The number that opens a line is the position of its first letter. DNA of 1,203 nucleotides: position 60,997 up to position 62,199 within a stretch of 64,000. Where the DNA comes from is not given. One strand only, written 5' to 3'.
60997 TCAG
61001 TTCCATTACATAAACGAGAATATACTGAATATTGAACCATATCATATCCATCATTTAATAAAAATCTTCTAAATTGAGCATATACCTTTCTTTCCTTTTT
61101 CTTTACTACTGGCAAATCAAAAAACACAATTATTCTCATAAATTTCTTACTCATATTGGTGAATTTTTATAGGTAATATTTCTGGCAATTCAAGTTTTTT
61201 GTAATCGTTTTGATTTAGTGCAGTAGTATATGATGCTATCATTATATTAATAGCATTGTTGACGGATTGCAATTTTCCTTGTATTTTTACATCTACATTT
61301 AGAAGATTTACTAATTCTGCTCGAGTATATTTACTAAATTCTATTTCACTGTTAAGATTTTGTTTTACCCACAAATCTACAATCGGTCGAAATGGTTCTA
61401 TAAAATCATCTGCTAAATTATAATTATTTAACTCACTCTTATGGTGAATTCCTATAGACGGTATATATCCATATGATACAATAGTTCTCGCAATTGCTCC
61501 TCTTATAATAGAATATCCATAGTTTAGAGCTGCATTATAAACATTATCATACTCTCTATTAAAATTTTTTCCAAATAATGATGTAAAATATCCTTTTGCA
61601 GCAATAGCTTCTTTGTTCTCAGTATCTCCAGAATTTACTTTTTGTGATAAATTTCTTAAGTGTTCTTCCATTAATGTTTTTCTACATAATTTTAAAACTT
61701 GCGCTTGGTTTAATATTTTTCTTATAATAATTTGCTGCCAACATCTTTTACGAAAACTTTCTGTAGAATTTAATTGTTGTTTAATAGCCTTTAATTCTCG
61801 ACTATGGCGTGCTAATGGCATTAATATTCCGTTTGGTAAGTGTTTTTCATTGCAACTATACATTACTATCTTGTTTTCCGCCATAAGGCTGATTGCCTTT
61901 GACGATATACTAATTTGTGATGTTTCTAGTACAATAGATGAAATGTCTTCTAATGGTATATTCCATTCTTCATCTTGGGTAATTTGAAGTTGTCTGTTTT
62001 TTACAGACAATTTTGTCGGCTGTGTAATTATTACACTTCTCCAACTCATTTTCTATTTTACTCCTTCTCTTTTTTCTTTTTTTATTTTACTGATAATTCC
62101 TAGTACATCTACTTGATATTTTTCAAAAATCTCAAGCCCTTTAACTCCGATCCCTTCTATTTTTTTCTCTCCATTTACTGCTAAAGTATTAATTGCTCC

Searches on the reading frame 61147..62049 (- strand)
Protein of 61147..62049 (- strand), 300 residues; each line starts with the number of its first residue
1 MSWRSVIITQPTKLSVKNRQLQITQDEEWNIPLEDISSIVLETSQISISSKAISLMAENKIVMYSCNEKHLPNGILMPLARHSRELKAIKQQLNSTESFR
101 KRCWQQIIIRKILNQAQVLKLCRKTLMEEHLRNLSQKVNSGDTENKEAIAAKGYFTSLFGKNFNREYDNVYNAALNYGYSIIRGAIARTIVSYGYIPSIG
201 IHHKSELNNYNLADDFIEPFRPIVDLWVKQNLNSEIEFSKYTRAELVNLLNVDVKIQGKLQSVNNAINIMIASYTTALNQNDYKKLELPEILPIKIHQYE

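Call 6: search_protein_families(library=ncbifam, proteins=[window:61147-62049:-])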
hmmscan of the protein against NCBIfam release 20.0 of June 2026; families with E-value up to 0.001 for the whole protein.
window:61147-62049:- (300 aa): 9 families
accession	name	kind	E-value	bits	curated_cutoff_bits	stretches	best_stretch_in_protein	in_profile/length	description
TIGR03639.1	cas1_NMENI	exception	7.2e-90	301.1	120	1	3-274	1-277/278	type II CRISPR-associated endonuclease Cas1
TIGR00287.1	cas1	equivalog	6.1e-29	101.1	71.7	1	6-236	2-259/327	CRISPR-associated endonuclease Cas1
NF049935.1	cas4g_cas1g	exception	5.6e-17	61.4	560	1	9-237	221-474/546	CRISPR-associated endonuclease Cas4g/Cas1g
TIGR04093.1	cas1_CYANO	exception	4.4e-15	55.4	385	1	15-236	13-260/334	type I-D CRISPR-associated endonuclease Cas1d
TIGR03641.1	cas1_HMARI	exception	3.7e-13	49.5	304.1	1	6-226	3-240/324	type I-B CRISPR-associated endonuclease Cas1b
TIGR04329.1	cas1_PREFRAN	exception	4.8e-11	42.3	300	1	90-235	95-253/317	type V CRISPR-associated endonuclease Cas1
TIGR03983.1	cas1_MYXAN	equivalog_domain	4.6e-09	35.7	358.05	1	9-233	18-269/347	type I-MYXAN CRISPR-associated endonuclease Cas1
TIGR03640.1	cas1_DVULG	exception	9.6e-09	34.9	385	1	8-224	9-253/340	type I-C CRISPR-associated endonuclease Cas1c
TIGR03638.1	cas1_ECOLI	exception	9.4e-08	31.6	215.6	0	166-214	167-217/269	type I-E CRISPR-associated endonuclease Cas1e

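Call 8: find_encoding_contigs(protein=window:61147-62049:-, flank=10000, max_places=8)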
Protein window:61147-62049:- (300 aa): 3 contigs read that carry it; 2 places shown.
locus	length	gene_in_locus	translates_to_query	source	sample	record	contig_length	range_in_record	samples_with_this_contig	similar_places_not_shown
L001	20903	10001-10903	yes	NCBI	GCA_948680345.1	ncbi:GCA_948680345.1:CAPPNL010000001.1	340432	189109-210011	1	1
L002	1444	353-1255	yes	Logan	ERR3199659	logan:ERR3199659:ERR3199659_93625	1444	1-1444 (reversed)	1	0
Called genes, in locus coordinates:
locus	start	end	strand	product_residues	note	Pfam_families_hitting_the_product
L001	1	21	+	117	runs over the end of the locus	PF00462:Glutaredoxin (weak), PF03960:ArsC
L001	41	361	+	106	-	PF12643:MazG-like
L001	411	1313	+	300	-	PF02086:MethyltransfD12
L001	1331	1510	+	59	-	-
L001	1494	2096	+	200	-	PF01555:N6_N4_Mtase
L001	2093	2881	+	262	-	PF04471:Mrr_cat, PF22722:NA-iREase1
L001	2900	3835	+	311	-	PF04556:DpnII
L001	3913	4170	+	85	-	PF01555:N6_N4_Mtase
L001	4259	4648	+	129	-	PF01555:N6_N4_Mtase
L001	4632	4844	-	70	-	PF13560:HTH_31, PF12844:HTH_19, PF01381:HTH_3, PF13443:HTH_26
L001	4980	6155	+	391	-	PF10592:AIPR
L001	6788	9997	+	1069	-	PF18470:Cas9_a, PF13395:HNH_4, PF18541:RuvC_III, PF22702:Cas9_RuvC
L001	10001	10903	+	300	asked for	PF01867:Cas_Cas1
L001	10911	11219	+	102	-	PF09827:CRISPR_Cas2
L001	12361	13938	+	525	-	PF05496:RuvB_N (faint), PF13177:DNA_pol3_delta2, PF00004:AAA, PF22608:DNAX_ATPase_lid (weak), PF12169:DNA_pol3_gamma3 (weak)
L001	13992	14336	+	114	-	PF02575:YbaB_DNA_bd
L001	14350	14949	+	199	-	PF21176:RecR_HhH, PF02132:RecR_ZnF, PF13662:Toprim_4, PF01751:Toprim, PF21175:RecR_C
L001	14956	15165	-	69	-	-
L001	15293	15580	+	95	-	-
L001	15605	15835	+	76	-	-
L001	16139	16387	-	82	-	-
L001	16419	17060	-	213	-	PF06925:MGDG_synth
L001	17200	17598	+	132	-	PF07486:Hydrolase_2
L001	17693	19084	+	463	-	PF20769:YPEB_N, PF14620:YPEB_PepSY1-2, PF03413:PepSY (weak)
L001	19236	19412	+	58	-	PF00269:SASP (weak)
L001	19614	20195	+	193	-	PF01966:HD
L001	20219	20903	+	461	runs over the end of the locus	PF01225:Mur_ligase (weak), PF08245:Mur_ligase_M, PF02875:Mur_ligase_C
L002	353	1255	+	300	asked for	PF01867:Cas_Cas1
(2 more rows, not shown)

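Call 12: find_homologous_proteins(query=L001:6788-9997:+, max_evalue=1e-20)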
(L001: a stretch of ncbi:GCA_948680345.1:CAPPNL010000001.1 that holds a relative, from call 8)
Query L001:6788-9997:+ (1069 aa): 1847 proteins with E <= 1e-20 among 8000 candidates; the best 120 are listed.
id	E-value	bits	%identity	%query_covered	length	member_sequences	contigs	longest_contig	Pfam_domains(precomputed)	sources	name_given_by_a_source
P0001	0.0e+0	2372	100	100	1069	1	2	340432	PF13395.13,PF18470.7,PF22702.3,PF18541.8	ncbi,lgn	-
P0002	0.0e+0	1901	80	100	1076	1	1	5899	PF13395.13,PF18470.7,PF22702.3,PF18541.8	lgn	-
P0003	0.0e+0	1891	79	100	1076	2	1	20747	PF13395.13,PF18470.7,PF22702.3,PF18541.8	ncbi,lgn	-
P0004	0.0e+0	1879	78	100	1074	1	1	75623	PF13395.13,PF22702.3,PF18541.8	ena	-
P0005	0.0e+0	1871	78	100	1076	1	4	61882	PF13395.13,PF18470.7,PF22702.3,PF18541.8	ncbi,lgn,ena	-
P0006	0.0e+0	1870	77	100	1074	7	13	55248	PF22131.2,PF13395.13,PF18470.7,PF22702.3,PF18541.8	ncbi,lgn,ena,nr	ncbi:MAG: type II CRISPR RNA-guided endonuclease Cas9 [Clostridia bacterium]|nr:type II CRISPR RNA-g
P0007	0.0e+0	1862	78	100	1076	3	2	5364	PF13395.13,PF18470.7,PF22702.3,PF18541.8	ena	-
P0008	0.0e+0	1857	77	100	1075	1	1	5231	PF13395.13,PF18470.7,PF22702.3,PF18541.8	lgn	-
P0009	0.0e+0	1857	77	100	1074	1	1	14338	PF13395.13,PF22702.3,PF18541.8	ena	-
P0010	0.0e+0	1841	78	100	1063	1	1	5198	PF13395.13,PF18470.7,PF22702.3,PF18541.8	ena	-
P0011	0.0e+0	1840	77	100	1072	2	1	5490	PF13395.13,PF18470.7,PF22702.3,PF18541.8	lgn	-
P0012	0.0e+0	1840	77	100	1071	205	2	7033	PF13395.13,PF18470.7,PF22702.3,PF18541.8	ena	-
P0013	0.0e+0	1830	77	100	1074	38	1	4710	PF13395.13,PF22702.3,PF18541.8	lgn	-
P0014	0.0e+0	1824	77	100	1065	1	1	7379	PF22131.2,PF13395.13,PF22702.3,PF18541.8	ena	-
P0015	0.0e+0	1822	76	100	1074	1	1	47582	PF13395.13,PF22702.3,PF18541.8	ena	-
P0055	0.0e+0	1601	68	100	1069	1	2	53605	PF13395.13,PF18470.7,PF22702.3,PF18541.8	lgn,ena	-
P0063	0.0e+0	1583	68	100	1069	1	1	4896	PF13395.13,PF22702.3,PF18541.8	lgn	-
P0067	0.0e+0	1574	68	100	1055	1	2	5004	PF13395.13,PF18470.7,PF22702.3,PF18541.8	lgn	-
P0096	0.0e+0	1135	52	100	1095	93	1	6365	PF13395.13,PF18470.7,PF22702.3,PF18541.8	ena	-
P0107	0.0e+0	1095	51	99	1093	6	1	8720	PF13395.13,PF18470.7,PF22702.3,PF18541.8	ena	-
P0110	0.0e+0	1084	50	100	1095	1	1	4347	PF13395.13,PF18470.7,PF22702.3,PF18541.8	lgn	-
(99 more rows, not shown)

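Call 15: find_related_loci(query=A1, collection=genome_contigs, flank=6000)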
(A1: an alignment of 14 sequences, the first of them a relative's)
Query A1 (1069 aa) in genome_contigs; peptide patterns used: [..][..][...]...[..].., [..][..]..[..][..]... (x = any residue, [..] = any of these).
599 stretches matched a pattern (row limit reached: there are more); 457 encode a relative of the query (tblastn E <= 1e-3); the best 80 are kept; 80 distinct loci.
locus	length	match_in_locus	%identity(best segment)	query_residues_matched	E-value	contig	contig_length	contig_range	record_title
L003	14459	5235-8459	79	1-1068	0e+0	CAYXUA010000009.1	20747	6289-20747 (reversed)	MAG TPA_asm: uncultured Clostridium sp. isolate SRP350583_co1_585 genome assembly, contig: NODE_4416_length_20747_cov_29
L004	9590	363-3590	78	1-1069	0e+0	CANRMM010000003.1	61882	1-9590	MAG: uncultured Clostridia bacterium isolate Lapin-030__bin49 genome assembly, contig: Lapin-030__NODE_703_length_61882_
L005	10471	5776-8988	77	1-1069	0e+0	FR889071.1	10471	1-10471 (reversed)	Clostridium sp. CAG:508 genomic scaffold, scf8, whole genome shotgun sequence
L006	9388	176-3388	77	1-1069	0e+0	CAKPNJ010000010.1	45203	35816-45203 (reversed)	MAG: uncultured Clostridia bacterium isolate REFINED_METABAT215_TOP10_CONTIGS_1500_ASSEMBLY_K77_MERGED__Hadza_MoBio_hadz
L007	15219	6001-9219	77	1-1068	0e+0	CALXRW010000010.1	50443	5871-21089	MAG: uncultured Clostridia bacterium isolate BRZ_BL__bin74 genome assembly, contig: BRZ_BL__NODE_775_length_50443_cov_7.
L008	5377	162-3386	75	1-1069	0e+0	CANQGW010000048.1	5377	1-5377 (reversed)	MAG: uncultured Clostridia bacterium isolate Lapin-027__bin8 genome assembly, contig: Lapin-027__NODE_17163_length_5377_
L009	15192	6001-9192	74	1-1068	0e+0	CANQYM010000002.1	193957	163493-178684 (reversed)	MAG: uncultured Clostridia bacterium isolate Lapin-015__bin83 genome assembly, contig: Lapin-015__NODE_27_length_193957_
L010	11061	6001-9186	74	1-1068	0e+0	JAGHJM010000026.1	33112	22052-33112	MAG: Clostridia bacterium isolate MAG.74 k127_484591, whole genome shotgun sequence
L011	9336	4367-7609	73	1-1068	0e+0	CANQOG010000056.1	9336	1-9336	MAG: uncultured Clostridia bacterium isolate Lapin-033__bin15 genome assembly, contig: Lapin-033__NODE_6215_length_9336_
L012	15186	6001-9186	72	1-1068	0e+0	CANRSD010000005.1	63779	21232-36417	MAG TPA_asm: uncultured Clostridia bacterium isolate SRR15730551_bin.77_metawrap_v1.3_MAG genome assembly, contig: NODE.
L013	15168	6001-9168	68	1-1069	0e+0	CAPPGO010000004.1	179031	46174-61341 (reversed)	MAG TPA_asm: uncultured Clostridia bacterium isolate MGBC104430 genome assembly, contig: MGBC104430.4, whole genome shot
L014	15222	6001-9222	77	1-1068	0e+0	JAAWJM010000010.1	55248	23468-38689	MAG: Clostridia bacterium isolate ABMPRH_42_1 SL341415_scaffold_1279, whole genome shotgun sequence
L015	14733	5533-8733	76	1-1065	0e+0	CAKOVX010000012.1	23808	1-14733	MAG: uncultured Clostridia bacterium isolate REFINED_METABAT215_TOP10_CONTIGS_1500_ASSEMBLY_K77_MERGED__Hadza_MoBio_hadz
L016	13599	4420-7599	75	3-1069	0e+0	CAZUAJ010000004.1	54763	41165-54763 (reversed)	MAG TPA_asm: uncultured Clostridium sp. isolate SRP313737_co1_203 genome assembly, contig: NODE_993_length_54763_cov_29.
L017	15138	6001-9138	71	1-1069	0e+0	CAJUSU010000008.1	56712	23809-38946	MAG TPA_asm: uncultured Clostridia bacterium isolate MGBC166183 genome assembly, contig: MGBC166183.8, whole genome shot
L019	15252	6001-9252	53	1-1069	0e+0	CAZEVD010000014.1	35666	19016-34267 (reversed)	MAG TPA_asm: uncultured Eubacteriales bacterium isolate SRP315200_co1_594 genome assembly, contig: NODE_1552_length_3566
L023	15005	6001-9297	52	1-1069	0e+0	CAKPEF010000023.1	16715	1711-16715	MAG: uncultured Clostridia bacterium isolate REFINED_METABAT215_TOP10_CONTIGS_1500_ASSEMBLY_K77_MERGED__Hadza_MoBio_hadz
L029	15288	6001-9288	53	1-1069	0e+0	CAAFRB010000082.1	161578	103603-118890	MAG TPA_asm: Clostridia bacterium, isolate HGM13621, WGS project CAAFRB010000000 data, contig: SRS259555_50_k89_93077, w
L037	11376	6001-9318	42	1-1069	0e+0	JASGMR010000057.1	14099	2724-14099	MAG: Kosmotogales bacterium isolate DJKA126_ANT-KO_bin.29 scaffold_1938, whole genome shotgun sequence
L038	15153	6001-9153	42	1-1055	0e+0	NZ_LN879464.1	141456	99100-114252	Clostridium massiliamazoniense strain ND2, whole genome shotgun sequence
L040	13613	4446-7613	40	1-1069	0e+0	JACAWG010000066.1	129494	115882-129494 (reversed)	Aggregatibacter actinomycetemcomitans strain SL7469 900, whole genome shotgun sequence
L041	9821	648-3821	40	1-1069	0e+0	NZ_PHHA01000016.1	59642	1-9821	Conservatibacter flavescens strain 7.4 contig16, whole genome shotgun sequence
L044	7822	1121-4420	39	1-1069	0e+0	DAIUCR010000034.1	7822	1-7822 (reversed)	MAG TPA_asm: Patescibacteria group bacterium isolate CTOTU11756 NODE_2812_length_7822_cov_10.237930, whole genome shotgu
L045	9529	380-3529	40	1-1069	0e+0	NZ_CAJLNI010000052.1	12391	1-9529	MAG: uncultured Haemophilus sp. isolate SRR413574-bin.5, whole genome shotgun sequence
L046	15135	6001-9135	38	1-1069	0e+0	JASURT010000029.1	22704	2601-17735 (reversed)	MAG: Candidatus Ozemobacter sp. isolate DJKA78_ANT-KO_bin.22 scaffold_419, whole genome shotgun sequence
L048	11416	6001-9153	40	2-1055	0e+0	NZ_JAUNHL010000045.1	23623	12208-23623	MAG: Neisseria sp. isolate S28M_Sa_33 NODE_667_length_23623_cov_37.382383, whole genome shotgun sequence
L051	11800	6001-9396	38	2-1069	0e+0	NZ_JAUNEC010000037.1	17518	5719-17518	MAG: Alysiella sp. isolate S24M_Sa_43 NODE_1015_length_17518_cov_16.140354, whole genome shotgun sequence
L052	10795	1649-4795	39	1-1069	0e+0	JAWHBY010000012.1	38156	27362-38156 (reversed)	MAG: Haemophilus parainfluenzae isolate N4_097_010G1_dasN4_097_010G1_concoct_5 N4_097_010G1_scaffold_97, whole genome sh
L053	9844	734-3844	39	1-1055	0e+0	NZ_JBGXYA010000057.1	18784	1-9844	MAG: Glaesserella sp. isolate Z2-28_MAG_3 Z2-28__78345, whole genome shotgun sequence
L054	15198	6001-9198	39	1-1055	0e+0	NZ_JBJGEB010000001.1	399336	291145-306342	Neisseria oralis strain EXNM717 11583825, whole genome shotgun sequence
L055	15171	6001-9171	39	3-1055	0e+0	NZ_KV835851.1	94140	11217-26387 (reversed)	Neisseria sp. HMSC078H04 Scaffold436, whole genome shotgun sequence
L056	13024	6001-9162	38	1-1069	0e+0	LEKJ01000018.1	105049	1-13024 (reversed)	Pasteurellaceae bacterium LFhippo2 contig_20_1, whole genome shotgun sequence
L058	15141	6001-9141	39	1-1069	0e+0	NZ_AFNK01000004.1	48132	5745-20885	Haemophilus sputorum CCUG 13788 contig00006, whole genome shotgun sequence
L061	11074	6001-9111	39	1-1055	0e+0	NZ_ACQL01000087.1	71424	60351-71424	Actinobacillus minor NM305 Contig_168b, whole genome shotgun sequence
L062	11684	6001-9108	40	1-1055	0e+0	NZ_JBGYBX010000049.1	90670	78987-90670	MAG: Glaesserella sp. isolate Z2-71_MAG_13 Z2-71__66993, whole genome shotgun sequence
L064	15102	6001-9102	40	1-1055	0e+0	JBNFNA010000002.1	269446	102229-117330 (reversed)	Bisgaard Taxon 46 strain CDC_F4646 cont2, whole genome shotgun sequence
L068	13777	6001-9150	38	1-1069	0e+0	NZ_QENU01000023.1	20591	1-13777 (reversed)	Pasteurella langaaensis DSM 22999 Ga0215636_123, whole genome shotgun sequence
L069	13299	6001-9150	38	1-1069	0e+0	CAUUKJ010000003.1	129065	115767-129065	MAG TPA_asm: uncultured Haemophilus sp. isolate ERR10228856_bin.26_MetaWRAP_v1.3_MAG genome assembly, contig: ERZ2165957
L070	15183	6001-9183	40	2-1069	0e+0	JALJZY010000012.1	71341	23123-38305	Neisseria sp. HSC-16F19 Ga0493908_12, whole genome shotgun sequence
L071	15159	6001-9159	38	1-1069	0e+0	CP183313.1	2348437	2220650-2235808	Neisseriaceae bacterium B1 chromosome, complete genome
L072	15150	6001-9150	37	1-1069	0e+0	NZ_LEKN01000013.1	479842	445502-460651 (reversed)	Ursidibacter maritimus strain Pb43106 contig_1_2, whole genome shotgun sequence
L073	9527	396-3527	40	1-1069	0e+0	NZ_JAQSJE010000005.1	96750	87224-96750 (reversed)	Mannheimia cairinae strain AT1 cont5, whole genome shotgun sequence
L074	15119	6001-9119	38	1-1055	0e+0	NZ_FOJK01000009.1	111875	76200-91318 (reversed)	Kingella kingae ATCC 23330, whole genome shotgun sequence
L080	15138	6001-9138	39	1-1069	0e+0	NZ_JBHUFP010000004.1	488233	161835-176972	Pasteurella oralis strain CCM 7950 GCM70020293_14, whole genome shotgun sequence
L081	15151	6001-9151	40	1-1069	0e+0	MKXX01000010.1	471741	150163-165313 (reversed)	MAG: Haemophilus parainfluenzae isolate 0123Y_40_43 0123Y_scaffold_2, whole genome shotgun sequence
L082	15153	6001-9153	38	1-1069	0e+0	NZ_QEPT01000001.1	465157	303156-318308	Haemophilus parainfluenzae strain C2006002596 C2006002596_S9_ctg_1062, whole genome shotgun sequence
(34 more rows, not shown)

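Call 42: search_solved_structures(query=P0001, max_evalue=1e-10)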
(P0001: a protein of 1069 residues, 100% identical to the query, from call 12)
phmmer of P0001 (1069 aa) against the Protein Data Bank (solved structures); distinct sequences matched with E-value up to 1e-10: 48.
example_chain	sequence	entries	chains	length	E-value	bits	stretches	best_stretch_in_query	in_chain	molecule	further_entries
9ar4_A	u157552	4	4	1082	2.3e-249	833.5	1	1-1068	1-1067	CRISPR-associated endonuclease Cas9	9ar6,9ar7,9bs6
8jtj_A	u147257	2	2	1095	1.5e-245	820.8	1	1-1068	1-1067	CRISPR-associated endonuclease Cas9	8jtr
8uza_A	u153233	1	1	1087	2.3e-245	820.2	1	1-1068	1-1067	CRISPR-associated endonuclease Cas9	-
8uzb_A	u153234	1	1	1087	5.2e-243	812.4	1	1-1068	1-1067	CRISPR-associated endonuclease Cas9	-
8hnt_A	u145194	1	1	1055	2.3e-212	711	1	2-1067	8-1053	CRISPR-associated endonuclease Cas9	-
8ja0_A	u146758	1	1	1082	4.3e-211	706.8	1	2-1056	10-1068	CRISPR-associated endonuclease Cas9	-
6kc8_A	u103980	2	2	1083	4.3e-211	706.8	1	2-1056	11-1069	CRISPR-associated endonuclease Cas9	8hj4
6jdq_A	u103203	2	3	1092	4.4e-211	706.7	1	2-1056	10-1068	CRISPR-associated endonuclease Cas9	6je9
8hnw_A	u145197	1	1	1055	5.5e-211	706.4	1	2-1067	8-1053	CRISPR-associated endonuclease Cas9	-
8hnv_A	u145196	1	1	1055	6.1e-210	703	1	2-1067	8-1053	CRISPR-associated endonuclease Cas9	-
6jdv_A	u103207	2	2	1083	1e-209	702.2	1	2-1056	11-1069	CRISPR-associated endonuclease Cas9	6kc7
21dz_A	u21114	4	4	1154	9.8e-209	699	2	1-764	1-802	CRISPR-associated endonuclease Cas9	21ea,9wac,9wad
6je4_A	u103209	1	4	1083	1.1e-208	698.8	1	2-1056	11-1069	CRISPR-associated endonuclease Cas9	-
6je3_A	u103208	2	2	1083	1.3e-184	619.1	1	2-1056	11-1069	CRISPR-associated endonuclease Cas9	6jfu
8x5v_A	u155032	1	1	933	2.8e-181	608.1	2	1-505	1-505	BlCas9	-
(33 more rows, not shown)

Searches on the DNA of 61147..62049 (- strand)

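Call 38: search_rna_families(source=L001, start=6150, end=6800, threshold=evalue, max_evalue=10, show_alignments=2)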
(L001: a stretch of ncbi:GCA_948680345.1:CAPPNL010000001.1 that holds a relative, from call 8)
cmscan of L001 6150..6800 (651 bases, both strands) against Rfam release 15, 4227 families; matches with E-value up to 10: 3.
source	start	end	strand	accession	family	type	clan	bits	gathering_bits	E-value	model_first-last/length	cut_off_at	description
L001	6684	6779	-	RF01205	snR62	Gene; snRNA; snoRNA; CD-box;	CL00055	25.3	55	2.8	1-100/100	no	Small nucleolar RNA snR62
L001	6424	6457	-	RF01378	CRISPR-DR65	Gene; CRISPR;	-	17.6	43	7.7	1-37/37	no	CRISPR RNA direct repeat element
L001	6438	6476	-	RF04115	mir-6130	Gene; miRNA;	-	15.1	117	9.1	1-103/103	no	mir-6130 microRNA precursor family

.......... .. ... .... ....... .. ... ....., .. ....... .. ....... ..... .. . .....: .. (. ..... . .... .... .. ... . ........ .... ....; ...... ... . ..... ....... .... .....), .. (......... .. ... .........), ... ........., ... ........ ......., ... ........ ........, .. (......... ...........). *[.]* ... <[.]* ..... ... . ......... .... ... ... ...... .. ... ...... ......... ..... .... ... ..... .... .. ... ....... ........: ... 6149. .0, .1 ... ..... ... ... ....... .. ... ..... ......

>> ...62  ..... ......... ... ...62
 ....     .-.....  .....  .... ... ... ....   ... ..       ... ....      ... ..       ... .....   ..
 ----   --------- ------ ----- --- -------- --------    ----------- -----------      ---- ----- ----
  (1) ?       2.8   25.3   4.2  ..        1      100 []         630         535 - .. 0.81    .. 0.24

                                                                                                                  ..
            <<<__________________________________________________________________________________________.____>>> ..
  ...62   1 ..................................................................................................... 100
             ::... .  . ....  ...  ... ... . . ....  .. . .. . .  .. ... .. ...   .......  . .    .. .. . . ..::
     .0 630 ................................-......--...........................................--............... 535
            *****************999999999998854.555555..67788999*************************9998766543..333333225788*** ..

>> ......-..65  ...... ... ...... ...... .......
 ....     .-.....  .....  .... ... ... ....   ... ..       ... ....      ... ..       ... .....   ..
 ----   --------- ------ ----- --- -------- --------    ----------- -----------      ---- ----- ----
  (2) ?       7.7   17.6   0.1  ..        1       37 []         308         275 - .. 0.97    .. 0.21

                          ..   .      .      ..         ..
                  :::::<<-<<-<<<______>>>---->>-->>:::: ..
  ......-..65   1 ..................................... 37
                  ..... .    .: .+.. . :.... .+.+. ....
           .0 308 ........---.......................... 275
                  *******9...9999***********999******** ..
